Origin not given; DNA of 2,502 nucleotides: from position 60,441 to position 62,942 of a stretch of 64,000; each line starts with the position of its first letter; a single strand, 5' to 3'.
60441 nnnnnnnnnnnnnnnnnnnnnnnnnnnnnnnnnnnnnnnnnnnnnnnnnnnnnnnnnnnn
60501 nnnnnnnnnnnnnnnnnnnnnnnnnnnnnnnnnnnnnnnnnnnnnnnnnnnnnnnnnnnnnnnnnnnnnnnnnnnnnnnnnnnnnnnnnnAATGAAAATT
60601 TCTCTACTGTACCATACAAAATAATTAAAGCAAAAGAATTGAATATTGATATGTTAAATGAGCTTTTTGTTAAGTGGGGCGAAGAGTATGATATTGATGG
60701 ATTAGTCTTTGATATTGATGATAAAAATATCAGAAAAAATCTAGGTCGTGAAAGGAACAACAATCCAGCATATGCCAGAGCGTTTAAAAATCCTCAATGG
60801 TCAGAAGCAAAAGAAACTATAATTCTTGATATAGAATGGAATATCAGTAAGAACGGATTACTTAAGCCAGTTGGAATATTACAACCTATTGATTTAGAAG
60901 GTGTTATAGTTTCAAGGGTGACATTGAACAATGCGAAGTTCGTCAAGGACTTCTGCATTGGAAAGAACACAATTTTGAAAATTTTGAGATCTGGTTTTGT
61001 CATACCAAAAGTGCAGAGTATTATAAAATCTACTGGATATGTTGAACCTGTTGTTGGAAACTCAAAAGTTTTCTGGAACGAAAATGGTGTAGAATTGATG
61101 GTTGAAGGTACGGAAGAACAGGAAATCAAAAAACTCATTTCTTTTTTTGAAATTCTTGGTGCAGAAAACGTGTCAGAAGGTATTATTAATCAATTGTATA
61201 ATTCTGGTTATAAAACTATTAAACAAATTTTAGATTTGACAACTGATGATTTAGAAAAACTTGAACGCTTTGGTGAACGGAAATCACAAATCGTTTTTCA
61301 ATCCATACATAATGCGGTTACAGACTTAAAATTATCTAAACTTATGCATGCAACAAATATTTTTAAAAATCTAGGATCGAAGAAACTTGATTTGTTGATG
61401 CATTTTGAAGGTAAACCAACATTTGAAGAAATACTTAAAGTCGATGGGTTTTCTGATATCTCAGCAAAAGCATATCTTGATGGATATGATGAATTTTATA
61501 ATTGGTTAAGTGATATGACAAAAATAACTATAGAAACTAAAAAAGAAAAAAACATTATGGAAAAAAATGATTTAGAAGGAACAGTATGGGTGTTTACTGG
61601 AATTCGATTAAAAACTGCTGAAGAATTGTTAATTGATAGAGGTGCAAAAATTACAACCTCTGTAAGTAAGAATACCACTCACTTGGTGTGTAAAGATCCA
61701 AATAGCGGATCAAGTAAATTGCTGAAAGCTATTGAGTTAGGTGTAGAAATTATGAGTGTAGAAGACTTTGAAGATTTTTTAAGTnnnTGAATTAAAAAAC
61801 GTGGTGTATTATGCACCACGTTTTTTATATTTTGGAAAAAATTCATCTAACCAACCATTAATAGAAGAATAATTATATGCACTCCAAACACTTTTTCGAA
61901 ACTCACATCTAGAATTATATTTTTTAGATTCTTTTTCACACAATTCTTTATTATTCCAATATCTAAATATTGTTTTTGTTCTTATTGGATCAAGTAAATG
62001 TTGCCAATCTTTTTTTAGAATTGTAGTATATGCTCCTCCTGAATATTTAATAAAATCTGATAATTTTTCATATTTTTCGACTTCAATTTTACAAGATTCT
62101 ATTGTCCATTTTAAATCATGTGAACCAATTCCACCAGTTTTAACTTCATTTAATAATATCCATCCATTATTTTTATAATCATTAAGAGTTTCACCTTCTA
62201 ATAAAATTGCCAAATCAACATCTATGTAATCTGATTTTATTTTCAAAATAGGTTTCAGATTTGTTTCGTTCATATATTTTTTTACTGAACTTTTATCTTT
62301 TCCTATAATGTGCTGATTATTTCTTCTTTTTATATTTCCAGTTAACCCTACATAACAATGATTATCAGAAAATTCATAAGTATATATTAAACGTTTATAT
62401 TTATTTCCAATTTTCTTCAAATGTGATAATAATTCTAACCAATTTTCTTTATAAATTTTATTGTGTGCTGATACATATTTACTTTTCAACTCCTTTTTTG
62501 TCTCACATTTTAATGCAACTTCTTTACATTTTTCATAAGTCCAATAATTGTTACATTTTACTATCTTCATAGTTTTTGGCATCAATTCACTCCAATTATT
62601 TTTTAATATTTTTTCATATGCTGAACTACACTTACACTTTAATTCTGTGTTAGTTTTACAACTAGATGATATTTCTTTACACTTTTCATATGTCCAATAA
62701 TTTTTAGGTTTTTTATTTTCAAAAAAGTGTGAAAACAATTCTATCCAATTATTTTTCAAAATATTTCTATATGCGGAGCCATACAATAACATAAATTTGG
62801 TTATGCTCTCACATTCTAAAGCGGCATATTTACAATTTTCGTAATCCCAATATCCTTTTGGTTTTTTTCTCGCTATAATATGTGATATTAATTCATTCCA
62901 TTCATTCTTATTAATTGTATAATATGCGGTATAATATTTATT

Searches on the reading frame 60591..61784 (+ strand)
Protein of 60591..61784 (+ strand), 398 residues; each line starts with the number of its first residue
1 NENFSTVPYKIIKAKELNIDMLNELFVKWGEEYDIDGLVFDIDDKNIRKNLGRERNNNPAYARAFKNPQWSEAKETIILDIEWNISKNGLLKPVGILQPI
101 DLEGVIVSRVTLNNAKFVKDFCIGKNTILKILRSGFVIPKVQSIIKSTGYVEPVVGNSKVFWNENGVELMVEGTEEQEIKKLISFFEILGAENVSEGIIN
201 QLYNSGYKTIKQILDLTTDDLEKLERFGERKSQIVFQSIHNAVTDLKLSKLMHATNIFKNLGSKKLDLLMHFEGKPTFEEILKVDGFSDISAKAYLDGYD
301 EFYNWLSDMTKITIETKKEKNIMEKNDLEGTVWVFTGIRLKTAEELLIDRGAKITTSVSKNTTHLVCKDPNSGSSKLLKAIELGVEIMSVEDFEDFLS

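Call 104: find_related_loci(query=window:60591-61784:+, collection=viral_contigs, flank=4000)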
Query window:60591-61784:+ (398 aa) in viral_contigs; peptide patterns used: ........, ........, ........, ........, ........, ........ (x = any residue, [..] = any of these).
20 stretches matched a pattern; 2 encode a relative of the query (tblastn E <= 1e-3); 2 distinct loci.
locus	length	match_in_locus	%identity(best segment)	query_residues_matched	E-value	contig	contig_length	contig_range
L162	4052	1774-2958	83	2-397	0e+0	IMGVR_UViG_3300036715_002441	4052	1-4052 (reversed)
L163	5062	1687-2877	76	2-398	0e+0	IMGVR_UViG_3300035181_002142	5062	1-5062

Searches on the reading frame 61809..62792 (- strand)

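Call 5: search_protein_families(library=pfam, proteins=[window:61809-62792:-], max_evalue=1)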
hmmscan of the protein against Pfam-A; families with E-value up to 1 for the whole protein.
window:61809-62792:- (327 aa): 3 families
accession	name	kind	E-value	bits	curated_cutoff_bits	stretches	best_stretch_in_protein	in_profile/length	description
PF01541.30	GIY-YIG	-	5e-05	24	22.6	1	135-208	3-74/78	GIY-YIG catalytic domain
PF00209.24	SNF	-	0.18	10.9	27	1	77-151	119-196/524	Sodium:neurotransmitter symporter family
PF07433.17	DUF1513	-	0.24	10.9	27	1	209-231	86-108/304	Protein of unknown function (DUF1513)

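Call 12: search_protein_families(library=phrogs, proteins=[window:61809-62792:-], max_evalue=0.1)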
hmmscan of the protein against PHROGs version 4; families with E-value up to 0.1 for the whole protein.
window:61809-62792:- (327 aa): 1 family
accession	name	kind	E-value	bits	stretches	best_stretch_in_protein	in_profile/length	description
phrog_20046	-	unknown function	6.6e-33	115.5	2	80-317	2-236/302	-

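Call 91: search_protein_families(library=padloc, proteins=[window:61809-62792:-], max_evalue=0.01)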
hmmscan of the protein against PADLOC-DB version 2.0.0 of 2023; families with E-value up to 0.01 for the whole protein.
window:61809-62792:- (327 aa): 0 families

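Call 92: search_protein_families(library=ncbifam, proteins=[window:61809-62792:-], max_evalue=0.01)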
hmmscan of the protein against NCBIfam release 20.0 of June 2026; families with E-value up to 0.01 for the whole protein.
window:61809-62792:- (327 aa): 0 families
